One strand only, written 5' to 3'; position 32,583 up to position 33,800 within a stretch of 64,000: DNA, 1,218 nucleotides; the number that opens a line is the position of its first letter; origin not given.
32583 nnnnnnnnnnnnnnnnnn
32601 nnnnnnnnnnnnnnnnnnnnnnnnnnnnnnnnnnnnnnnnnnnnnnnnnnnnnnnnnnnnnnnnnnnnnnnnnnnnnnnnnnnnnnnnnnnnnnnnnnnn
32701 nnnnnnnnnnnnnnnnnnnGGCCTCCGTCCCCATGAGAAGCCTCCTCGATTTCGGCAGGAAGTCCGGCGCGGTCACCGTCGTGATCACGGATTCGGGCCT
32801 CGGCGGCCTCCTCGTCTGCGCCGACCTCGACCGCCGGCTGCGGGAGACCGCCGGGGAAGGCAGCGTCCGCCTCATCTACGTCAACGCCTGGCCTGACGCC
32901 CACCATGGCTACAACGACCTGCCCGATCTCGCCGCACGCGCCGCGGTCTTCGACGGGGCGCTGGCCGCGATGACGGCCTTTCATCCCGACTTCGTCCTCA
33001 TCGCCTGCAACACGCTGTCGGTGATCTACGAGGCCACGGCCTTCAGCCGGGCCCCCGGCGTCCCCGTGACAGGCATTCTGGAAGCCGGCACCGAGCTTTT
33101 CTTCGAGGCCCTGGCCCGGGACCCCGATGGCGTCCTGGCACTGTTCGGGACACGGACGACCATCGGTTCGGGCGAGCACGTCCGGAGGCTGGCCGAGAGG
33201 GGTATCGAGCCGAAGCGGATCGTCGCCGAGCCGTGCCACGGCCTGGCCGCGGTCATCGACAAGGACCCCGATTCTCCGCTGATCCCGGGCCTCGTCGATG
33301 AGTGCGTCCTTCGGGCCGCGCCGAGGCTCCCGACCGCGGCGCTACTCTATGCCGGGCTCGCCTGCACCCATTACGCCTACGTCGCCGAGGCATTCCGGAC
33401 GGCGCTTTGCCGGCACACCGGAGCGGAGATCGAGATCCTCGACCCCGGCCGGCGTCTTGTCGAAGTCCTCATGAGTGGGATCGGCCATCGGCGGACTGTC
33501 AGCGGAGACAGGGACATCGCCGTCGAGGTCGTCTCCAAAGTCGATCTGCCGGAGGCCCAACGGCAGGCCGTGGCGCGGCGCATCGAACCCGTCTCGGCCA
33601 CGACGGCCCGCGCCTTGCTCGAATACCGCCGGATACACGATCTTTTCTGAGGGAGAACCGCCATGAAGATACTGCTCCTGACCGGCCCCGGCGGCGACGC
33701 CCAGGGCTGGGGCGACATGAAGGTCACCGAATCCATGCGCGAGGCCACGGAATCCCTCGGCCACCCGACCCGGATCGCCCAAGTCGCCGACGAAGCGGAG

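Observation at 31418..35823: M20 peptidase, MurI-like racemase, Ddl-like ATP-grasp ligase and convergent CapA: possible D-amino-acid peptide or polymer module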

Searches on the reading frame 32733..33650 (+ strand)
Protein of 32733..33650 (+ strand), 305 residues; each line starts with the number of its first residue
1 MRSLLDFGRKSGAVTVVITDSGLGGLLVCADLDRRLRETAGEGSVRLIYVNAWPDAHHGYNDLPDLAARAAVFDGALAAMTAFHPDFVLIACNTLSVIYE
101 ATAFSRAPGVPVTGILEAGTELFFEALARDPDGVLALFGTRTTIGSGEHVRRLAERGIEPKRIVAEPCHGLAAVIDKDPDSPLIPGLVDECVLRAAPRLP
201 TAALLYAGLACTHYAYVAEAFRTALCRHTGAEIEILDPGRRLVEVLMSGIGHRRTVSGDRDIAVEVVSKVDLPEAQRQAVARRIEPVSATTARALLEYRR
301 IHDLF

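Call 3: search_protein_families(library=pfam, proteins=[window:32733-33650:+])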
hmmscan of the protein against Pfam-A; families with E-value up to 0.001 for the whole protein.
window:32733-33650:+ (305 aa): 1 family
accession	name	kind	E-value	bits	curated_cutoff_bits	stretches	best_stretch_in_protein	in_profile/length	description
PF01177.27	Asp_Glu_race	-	5.3e-11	43.1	31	1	28-243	12-208/211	Asp/Glu/Hydantoin racemase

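Call 4: search_protein_families(library=ncbifam, proteins=[window:32733-33650:+])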
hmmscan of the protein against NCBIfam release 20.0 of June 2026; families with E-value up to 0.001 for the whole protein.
window:32733-33650:+ (305 aa): 3 families
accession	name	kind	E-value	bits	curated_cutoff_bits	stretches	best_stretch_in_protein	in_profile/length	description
TIGR00067.1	glut_race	equivalog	2.3e-07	30.5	146.65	1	16-246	1-215/251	glutamate racemase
NF002035.0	PRK00865.1-3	equivalog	2.7e-05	23.9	328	1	17-239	7-208/267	glutamate racemase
TIGR00035.1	asp_race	subfamily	0.00044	19.9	93.1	0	82-159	74-145/236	amino acid racemase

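Call 9: search_solved_structures(query=window:32733-33650:+, max_evalue=0.01, show_alignments=2)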
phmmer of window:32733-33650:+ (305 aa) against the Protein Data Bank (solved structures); distinct sequences matched with E-value up to 0.01: 14.
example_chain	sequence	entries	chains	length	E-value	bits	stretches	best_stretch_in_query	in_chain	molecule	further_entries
3uhf_A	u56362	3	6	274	3.7e-08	36.4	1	10-164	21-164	Glutamate racemase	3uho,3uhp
1zuw_A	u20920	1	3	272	1.2e-07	34.7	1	17-241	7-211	glutamate racemase 1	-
1b73_A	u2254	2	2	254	5e-07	32.7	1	17-219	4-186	GLUTAMATE RACEMASE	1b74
2dwu_A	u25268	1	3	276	6.3e-06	29.1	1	16-237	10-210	Glutamate racemase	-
3out_A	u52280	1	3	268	0.001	21.8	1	86-245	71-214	Glutamate racemase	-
8eb3_A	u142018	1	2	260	0.0017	21.1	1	77-230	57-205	Glutamate racemase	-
7uj5_A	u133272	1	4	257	0.0018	21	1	77-230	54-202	Glutamate racemase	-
5w1q_A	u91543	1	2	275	0.0019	21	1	77-230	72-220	Glutamate racemase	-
2jfu_A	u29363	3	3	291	0.0019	20.9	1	87-243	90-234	GLUTAMATE RACEMASE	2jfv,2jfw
2vvt_A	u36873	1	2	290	0.0022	20.7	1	15-243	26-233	GLUTAMATE RACEMASE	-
2jfo_A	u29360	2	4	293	0.0023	20.7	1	15-243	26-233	GLUTAMATE RACEMASE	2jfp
8tba_A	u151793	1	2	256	0.0057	19.4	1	77-223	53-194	Glutamate racemase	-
8udi_A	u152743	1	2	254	0.0058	19.4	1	77-223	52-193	Glutamate racemase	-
2jfx_A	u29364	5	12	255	0.0058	19.3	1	77-223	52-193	GLUTAMATE RACEMASE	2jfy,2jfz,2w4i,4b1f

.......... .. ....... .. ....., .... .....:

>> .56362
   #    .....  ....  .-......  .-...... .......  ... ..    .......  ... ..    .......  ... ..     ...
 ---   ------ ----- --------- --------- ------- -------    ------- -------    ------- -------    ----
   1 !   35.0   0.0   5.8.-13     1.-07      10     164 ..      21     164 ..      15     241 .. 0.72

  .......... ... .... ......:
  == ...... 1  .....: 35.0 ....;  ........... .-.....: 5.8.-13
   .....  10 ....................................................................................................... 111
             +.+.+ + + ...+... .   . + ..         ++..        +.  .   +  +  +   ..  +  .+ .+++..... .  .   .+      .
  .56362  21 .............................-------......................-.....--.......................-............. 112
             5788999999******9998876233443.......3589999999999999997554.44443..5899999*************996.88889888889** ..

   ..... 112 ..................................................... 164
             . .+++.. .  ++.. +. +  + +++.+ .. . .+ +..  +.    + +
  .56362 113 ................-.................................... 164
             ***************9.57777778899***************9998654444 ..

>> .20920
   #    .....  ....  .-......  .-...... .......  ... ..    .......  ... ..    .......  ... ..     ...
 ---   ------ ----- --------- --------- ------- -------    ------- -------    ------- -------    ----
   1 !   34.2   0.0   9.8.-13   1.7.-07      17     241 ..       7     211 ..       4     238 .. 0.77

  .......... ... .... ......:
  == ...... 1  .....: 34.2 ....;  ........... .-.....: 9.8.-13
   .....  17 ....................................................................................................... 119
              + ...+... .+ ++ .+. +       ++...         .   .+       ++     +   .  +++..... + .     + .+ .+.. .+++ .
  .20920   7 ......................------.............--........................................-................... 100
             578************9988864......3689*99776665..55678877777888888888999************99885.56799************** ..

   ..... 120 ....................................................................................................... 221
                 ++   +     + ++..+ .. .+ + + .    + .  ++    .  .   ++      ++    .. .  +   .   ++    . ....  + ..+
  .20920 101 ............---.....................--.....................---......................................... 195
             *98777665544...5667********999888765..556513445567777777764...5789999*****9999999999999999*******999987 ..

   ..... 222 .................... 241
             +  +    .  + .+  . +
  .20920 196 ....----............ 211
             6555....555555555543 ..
